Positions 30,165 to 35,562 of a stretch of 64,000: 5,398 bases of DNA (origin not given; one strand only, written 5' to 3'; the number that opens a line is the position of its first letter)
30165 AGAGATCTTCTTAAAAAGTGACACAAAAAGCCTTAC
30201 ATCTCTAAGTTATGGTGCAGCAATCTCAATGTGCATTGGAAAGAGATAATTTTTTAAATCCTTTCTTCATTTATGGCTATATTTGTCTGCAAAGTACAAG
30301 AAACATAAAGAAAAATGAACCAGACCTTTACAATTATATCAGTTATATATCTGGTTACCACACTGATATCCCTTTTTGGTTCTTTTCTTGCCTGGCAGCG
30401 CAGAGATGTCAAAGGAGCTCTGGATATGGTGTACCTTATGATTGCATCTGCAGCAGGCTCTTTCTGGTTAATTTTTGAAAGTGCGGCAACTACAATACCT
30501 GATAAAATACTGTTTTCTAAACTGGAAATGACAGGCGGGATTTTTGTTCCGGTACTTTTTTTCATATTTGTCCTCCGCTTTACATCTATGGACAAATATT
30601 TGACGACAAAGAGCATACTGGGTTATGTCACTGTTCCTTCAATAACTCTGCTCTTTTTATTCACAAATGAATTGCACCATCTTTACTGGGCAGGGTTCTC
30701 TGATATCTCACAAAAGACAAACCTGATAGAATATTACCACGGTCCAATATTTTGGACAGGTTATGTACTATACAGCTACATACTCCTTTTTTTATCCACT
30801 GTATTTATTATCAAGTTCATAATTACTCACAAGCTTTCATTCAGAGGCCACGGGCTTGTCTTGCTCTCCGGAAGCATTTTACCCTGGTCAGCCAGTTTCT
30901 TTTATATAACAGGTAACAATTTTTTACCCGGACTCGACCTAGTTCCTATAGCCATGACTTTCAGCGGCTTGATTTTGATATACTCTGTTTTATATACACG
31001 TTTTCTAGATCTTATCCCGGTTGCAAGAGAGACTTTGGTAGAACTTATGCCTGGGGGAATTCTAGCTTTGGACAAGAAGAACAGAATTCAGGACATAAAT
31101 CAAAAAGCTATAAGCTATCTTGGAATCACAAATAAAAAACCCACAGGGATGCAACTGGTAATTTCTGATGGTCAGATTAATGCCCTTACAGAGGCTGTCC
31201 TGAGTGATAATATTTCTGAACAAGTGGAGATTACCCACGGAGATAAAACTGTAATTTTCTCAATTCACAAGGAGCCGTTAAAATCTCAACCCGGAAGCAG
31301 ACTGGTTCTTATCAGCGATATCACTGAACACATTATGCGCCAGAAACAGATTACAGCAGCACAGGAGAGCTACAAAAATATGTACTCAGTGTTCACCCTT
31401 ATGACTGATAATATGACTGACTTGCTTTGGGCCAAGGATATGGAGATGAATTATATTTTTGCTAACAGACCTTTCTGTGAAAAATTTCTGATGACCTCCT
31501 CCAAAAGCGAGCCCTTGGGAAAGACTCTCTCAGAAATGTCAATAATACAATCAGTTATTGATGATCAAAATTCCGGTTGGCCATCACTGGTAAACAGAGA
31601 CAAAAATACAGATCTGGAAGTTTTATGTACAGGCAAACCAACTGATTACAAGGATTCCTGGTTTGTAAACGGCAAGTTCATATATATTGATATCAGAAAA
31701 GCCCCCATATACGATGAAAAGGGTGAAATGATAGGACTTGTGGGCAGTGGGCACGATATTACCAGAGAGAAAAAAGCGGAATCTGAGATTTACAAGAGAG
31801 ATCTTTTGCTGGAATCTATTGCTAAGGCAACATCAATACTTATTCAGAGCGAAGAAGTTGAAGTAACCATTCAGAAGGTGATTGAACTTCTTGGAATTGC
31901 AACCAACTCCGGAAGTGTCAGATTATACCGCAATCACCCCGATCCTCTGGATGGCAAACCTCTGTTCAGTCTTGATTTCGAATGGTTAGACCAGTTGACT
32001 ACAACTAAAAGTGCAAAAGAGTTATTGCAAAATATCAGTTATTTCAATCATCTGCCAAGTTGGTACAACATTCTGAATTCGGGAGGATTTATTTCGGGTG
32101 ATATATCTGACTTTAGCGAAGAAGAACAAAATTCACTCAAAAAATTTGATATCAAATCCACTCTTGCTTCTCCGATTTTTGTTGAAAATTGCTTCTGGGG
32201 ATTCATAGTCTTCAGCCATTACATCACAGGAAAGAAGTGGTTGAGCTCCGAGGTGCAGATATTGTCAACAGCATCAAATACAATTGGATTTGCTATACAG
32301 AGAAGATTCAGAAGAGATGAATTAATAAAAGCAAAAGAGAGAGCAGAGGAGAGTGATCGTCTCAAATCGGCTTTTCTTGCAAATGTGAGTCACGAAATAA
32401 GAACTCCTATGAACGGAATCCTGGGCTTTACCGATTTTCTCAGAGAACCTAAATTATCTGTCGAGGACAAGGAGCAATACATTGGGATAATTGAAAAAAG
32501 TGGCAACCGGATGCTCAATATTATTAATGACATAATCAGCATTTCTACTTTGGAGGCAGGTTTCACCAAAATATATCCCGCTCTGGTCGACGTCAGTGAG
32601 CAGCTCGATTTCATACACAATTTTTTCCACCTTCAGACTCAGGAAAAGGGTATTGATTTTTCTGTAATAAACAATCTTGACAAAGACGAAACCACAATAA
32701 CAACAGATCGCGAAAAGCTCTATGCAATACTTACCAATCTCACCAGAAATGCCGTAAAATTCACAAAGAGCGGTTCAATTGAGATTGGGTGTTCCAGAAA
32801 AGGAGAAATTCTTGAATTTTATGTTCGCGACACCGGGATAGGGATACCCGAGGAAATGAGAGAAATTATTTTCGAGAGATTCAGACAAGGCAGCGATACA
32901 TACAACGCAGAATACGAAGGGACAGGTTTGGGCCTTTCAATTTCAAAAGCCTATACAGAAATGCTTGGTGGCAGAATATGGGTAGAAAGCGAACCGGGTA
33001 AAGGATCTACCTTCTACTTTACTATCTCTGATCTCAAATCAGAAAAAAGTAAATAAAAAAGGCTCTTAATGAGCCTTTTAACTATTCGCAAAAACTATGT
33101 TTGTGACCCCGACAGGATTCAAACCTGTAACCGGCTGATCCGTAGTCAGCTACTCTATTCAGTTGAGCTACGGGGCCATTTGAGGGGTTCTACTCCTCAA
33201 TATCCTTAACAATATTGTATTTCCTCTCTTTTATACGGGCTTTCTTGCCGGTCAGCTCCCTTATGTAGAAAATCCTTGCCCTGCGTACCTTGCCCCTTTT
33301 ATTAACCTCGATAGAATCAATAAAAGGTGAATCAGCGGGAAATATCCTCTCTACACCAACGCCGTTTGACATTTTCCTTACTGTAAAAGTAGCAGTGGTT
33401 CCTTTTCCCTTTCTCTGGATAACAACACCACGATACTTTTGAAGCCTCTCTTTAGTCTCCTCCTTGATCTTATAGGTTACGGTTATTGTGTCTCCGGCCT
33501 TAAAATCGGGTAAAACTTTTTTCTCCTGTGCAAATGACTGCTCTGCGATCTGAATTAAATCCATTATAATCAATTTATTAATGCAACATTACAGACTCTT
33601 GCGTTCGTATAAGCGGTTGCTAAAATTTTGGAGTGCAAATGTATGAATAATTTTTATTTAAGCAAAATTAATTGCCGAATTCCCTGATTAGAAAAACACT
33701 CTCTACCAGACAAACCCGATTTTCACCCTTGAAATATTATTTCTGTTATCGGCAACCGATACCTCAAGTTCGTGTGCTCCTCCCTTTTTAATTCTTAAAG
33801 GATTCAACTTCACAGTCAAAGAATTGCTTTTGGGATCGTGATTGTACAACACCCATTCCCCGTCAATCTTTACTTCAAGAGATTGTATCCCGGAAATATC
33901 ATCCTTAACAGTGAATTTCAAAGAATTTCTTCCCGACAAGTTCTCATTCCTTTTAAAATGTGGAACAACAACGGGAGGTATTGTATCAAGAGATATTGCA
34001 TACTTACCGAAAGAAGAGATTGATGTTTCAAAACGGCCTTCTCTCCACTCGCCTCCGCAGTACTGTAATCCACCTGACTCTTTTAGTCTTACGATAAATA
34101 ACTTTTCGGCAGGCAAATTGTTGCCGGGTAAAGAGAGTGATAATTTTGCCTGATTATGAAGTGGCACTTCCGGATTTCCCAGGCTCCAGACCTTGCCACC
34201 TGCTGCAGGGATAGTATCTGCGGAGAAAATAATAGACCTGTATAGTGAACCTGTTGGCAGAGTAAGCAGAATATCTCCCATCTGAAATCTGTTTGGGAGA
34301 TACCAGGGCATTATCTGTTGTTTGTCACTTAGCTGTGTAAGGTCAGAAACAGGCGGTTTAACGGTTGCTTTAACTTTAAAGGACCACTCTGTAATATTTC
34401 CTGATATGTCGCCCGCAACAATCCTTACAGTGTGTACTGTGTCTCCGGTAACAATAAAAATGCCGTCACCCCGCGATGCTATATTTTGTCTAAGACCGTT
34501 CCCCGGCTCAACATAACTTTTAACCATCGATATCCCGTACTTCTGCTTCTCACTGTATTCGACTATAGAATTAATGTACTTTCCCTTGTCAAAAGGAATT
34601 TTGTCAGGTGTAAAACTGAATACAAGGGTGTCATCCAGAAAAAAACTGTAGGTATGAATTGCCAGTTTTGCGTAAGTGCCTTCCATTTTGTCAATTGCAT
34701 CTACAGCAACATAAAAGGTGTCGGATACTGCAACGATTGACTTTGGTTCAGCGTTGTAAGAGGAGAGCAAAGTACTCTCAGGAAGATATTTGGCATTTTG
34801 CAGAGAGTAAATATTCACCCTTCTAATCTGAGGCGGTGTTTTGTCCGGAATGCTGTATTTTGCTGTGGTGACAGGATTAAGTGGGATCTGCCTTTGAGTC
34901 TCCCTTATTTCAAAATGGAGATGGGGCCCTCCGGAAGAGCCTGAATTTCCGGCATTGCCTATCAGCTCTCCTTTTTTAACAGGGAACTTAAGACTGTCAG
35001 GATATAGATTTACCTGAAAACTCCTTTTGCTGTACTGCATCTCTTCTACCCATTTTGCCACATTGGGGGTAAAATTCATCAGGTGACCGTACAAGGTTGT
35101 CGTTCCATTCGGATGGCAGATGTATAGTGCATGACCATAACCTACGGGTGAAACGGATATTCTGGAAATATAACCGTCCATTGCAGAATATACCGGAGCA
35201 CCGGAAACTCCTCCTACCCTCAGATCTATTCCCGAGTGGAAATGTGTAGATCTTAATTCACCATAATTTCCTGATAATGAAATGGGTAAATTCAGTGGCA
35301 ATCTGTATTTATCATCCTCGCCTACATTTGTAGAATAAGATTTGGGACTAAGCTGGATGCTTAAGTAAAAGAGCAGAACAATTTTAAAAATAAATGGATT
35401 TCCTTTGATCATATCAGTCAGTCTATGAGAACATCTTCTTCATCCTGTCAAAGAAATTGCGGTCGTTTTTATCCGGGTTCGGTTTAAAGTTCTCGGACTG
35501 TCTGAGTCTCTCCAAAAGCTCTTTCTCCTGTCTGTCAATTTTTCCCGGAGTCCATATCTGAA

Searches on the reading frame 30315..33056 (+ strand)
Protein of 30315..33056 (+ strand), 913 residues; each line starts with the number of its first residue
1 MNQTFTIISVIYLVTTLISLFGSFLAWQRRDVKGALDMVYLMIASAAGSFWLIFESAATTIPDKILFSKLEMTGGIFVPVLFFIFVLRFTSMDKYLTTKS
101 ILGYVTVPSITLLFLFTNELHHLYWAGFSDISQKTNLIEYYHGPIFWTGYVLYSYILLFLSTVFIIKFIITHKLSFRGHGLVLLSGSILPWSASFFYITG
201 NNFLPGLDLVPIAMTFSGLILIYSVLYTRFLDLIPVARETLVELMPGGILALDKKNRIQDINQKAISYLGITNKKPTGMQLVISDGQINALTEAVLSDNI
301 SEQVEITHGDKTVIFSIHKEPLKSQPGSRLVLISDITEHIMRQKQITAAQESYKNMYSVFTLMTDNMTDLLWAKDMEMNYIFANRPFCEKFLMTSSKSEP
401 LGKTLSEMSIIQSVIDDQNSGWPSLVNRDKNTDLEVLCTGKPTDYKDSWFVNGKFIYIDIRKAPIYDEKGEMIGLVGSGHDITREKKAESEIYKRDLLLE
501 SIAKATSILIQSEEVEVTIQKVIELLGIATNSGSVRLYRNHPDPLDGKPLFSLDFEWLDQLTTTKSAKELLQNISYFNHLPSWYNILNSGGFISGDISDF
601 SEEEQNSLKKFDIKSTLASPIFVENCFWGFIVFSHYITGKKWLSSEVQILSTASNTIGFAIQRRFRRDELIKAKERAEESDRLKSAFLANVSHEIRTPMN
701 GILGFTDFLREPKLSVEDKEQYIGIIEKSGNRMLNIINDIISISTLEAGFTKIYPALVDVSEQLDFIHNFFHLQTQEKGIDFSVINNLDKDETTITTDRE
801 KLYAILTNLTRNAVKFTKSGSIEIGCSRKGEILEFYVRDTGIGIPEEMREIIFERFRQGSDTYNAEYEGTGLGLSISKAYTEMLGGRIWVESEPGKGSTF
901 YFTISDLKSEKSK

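Call 41: search_protein_families(library=pfam, proteins=[window:30315-33056:+], max_evalue=1e-8)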
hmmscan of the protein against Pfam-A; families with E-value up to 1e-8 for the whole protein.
window:30315-33056:+ (913 aa): 5 families
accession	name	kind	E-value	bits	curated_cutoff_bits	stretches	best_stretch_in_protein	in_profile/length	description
PF16927.11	HisKA_7TM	-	1.3e-50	172.8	28.6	1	12-235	2-224/224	N-terminal 7TM region of histidine kinase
PF02518.31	HATPase_c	-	3e-29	102.1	26.4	1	798-905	2-108/111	Histidine kinase-, DNA gyrase B-, and HSP90-like ATPase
PF00512.31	HisKA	-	6.8e-19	68.1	26.9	1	684-749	2-66/66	His Kinase A (phospho-acceptor) domain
PF00989.32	PAS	-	5.4e-11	42.9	22.6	0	363-482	6-113/113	PAS fold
PF08448.16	PAS_4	-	4.7e-10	40.1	23.1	0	365-486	2-109/110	PAS fold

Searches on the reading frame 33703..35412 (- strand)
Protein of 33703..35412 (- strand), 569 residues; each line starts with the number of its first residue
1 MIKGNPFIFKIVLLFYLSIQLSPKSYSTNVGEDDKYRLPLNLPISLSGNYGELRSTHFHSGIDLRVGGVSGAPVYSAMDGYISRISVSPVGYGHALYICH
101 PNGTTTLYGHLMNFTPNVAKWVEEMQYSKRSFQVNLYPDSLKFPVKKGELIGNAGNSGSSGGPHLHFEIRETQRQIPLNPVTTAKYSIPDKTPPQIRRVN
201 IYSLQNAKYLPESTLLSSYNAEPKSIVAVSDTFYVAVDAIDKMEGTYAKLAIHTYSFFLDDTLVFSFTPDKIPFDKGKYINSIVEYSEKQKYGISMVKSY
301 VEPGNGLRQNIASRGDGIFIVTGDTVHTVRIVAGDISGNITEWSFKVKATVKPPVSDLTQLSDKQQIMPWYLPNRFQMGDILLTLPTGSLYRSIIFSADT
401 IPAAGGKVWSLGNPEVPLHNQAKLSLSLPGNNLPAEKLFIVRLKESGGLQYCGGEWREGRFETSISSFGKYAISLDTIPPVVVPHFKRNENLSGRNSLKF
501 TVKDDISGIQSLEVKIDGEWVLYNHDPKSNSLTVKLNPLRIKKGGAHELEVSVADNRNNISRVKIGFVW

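Call 41: search_protein_families(library=pfam, proteins=[window:33703-35412:-], max_evalue=1e-8)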
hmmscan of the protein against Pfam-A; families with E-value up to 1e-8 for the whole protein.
window:33703-35412:- (569 aa): 1 family
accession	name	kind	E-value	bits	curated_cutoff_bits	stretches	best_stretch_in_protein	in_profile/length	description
PF01551.29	Peptidase_M23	-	2.7e-18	66.4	28.7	0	58-123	2-64/96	Peptidase family M23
